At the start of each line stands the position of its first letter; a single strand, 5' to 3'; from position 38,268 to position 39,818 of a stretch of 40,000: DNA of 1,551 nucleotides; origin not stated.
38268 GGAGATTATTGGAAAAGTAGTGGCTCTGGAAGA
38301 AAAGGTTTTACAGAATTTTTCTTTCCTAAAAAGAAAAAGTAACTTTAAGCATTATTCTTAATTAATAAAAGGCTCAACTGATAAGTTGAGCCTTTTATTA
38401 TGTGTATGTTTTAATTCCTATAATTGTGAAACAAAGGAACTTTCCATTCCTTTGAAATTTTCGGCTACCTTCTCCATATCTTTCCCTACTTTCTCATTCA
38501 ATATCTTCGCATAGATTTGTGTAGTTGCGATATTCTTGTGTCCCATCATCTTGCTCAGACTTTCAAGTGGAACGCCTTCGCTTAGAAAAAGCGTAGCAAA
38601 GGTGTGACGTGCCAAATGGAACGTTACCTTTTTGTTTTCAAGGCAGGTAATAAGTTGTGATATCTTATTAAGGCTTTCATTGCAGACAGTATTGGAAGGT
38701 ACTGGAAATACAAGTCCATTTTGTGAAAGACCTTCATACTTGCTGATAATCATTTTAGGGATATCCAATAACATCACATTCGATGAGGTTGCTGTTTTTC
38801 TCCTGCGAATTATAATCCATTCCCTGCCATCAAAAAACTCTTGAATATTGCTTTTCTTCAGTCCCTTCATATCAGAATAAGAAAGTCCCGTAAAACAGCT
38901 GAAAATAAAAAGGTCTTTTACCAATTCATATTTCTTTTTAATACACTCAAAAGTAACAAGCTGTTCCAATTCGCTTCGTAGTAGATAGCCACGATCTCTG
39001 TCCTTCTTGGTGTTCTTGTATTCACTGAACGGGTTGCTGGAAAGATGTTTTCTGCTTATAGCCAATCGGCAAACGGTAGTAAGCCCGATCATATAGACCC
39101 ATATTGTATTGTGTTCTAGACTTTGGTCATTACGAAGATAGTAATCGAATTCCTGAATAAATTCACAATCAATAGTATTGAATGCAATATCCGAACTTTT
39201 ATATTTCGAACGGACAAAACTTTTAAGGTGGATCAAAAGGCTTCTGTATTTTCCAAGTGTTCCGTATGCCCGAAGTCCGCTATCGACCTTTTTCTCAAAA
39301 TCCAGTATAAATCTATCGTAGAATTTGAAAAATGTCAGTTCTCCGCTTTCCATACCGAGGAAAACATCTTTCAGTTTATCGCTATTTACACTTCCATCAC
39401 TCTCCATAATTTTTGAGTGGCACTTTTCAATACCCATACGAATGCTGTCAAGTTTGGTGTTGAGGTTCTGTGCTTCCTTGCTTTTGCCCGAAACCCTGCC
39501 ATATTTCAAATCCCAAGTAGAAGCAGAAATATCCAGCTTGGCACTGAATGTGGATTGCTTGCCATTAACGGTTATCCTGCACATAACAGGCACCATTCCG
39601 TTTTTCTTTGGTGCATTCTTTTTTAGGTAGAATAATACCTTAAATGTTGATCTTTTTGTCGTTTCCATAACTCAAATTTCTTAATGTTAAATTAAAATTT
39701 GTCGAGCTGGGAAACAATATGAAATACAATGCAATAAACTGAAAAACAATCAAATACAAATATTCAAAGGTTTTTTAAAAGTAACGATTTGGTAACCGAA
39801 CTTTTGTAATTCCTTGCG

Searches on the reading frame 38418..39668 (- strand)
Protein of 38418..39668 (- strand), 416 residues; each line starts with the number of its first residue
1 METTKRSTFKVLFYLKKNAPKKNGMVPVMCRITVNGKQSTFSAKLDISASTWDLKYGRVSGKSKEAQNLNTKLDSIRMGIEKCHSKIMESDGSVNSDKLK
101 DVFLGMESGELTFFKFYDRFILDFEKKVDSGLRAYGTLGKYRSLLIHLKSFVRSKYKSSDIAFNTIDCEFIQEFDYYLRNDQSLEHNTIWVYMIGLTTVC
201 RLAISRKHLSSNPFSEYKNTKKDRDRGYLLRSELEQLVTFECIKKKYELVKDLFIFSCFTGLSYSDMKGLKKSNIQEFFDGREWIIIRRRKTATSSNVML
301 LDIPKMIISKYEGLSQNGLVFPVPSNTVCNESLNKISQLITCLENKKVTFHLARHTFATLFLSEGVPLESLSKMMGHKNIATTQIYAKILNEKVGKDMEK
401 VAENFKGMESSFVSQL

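Call 4: search_protein_families(library=pfam, proteins=[window:38418-39668:-], max_evalue=1)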
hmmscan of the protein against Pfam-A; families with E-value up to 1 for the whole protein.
window:38418-39668:- (416 aa): 4 families
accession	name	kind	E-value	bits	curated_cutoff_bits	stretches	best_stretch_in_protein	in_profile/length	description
PF13102.12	Phage_int_SAM_5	-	9.8e-18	64.8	22.3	1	112-218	1-97/98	Phage integrase SAM-like domain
PF17293.8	Arm-DNA-bind_5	-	1.4e-16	61.2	22.6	1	13-92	1-80/87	Arm DNA-binding domain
PF00589.27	Phage_integrase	-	1.1e-15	58.3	27.1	1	229-389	3-168/172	Phage integrase family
PF24059.1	DUF7360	-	0.72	10.2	27.6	1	273-286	24-37/39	Domain of unknown function (DUF7360)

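Call 82: find_related_loci(query=window:38418-39668:-, collection=metagenome_contigs, flank=10000)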
Query window:38418-39668:- (416 aa) in metagenome_contigs; peptide patterns used: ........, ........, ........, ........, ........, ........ (x = any residue, [..] = any of these).
600 stretches matched a pattern (row limit reached: there are more); 339 encode a relative of the query (tblastn E <= 1e-3); the best 80 are kept; 80 distinct loci.
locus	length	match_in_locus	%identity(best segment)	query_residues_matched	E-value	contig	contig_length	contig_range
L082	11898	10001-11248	95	1-416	0e+0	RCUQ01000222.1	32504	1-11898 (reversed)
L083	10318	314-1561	95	1-416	0e+0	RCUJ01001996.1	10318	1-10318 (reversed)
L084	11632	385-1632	90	1-416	0e+0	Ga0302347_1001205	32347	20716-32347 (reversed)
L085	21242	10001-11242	80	1-414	0e+0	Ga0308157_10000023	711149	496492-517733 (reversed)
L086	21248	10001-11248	78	1-416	0e+0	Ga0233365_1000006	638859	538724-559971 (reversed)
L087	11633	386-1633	78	1-416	0e+0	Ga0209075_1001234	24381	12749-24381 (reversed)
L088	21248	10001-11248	77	1-416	0e+0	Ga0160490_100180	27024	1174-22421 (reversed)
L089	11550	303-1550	78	1-416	0e+0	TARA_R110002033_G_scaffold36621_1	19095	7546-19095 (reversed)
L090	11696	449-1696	77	1-416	0e+0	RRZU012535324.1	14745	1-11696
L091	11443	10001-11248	77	1-416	0e+0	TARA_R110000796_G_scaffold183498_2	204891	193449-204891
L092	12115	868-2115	76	1-416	0e+0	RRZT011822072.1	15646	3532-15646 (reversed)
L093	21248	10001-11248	77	1-416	0e+0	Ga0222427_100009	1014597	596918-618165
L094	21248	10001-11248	76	1-416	0e+0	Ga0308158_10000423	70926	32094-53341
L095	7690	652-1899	78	1-416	0e+0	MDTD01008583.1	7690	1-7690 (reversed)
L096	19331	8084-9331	76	1-416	0e+0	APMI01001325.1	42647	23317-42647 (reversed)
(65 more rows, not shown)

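Call 88: search_protein_families(library=pfam, alignment_id=A7, max_evalue=0.0001)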
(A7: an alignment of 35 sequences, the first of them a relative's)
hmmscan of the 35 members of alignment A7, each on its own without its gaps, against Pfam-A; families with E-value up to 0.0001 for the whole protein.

A. member 1, L085:11419-12009:+ (196 aa): 3 families
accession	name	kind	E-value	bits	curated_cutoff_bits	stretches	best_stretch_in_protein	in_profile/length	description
PF16925.10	TetR_C_13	-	3.6e-15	56.7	27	1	86-178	8-101/109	Tetracyclin repressor-like, C-terminal domain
PF00440.29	TetR_N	-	3.6e-08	33.5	24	1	11-56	1-46/47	Bacterial regulatory proteins, tetR family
PF21993.1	TetR_C_13_2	-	1.1e-07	32.5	27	1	80-179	2-97/103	Transcriptional regulator LmrA/YxaF-like, C-terminal domain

B. families by the number of members that match (of 35 scanned): 33 families (the first 25 are shown)
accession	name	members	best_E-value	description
PF22945.2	LEM-3_GIY-YIG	3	1.1e-18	LEM-3-like GIY-YIG domain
PF13166.12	AAA_13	2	1.1e-133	AAA domain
PF03358.20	FMN_red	2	5.4e-23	NADPH-dependent FMN reductase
PF03795.20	YCII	2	1e-17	YCII-related domain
PF20239.3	DUF6596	2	1.2e-17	Family of unknown function (DUF6596)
PF20720.3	nSTAND3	2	2.5e-12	Novel STAND NTPase 3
PF02525.22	Flavodoxin_2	2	6.3e-08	Flavodoxin-like fold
PF25199.1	nSTAND_NTPase5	2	3.6e-05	Novel STAND NTPase 5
PF13304.12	AAA_21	2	5e-05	AAA domain, putative AbiEii toxin, Type IV TA system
PF06965.17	Na_H_antiport_1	1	6.7e-143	Na+/H+ antiporter 1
PF00109.32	ketoacyl-synt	1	4.7e-55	Beta-ketoacyl synthase, N-terminal domain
PF18728.6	HEPN_AbiV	1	4.7e-41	AbiV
PF02321.23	OEP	1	3.8e-40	Outer membrane efflux protein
PF03235.19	GmrSD_N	1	6.4e-39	GmrSD restriction endonuclease, N-terminal domain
PF02801.28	Ketoacyl-synt_C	1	1.9e-31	Beta-ketoacyl synthase, C-terminal domain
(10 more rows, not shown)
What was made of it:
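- Closest known: HEPN abortive-infection proteins. Same: AbiV occupies the same IME slot in a sister element (call 88).
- A HEPN AbiV gene occupies the same slot in a sister element (call 88). The slot also carries non-defence cargo (call 88), so guilt by association is weak.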
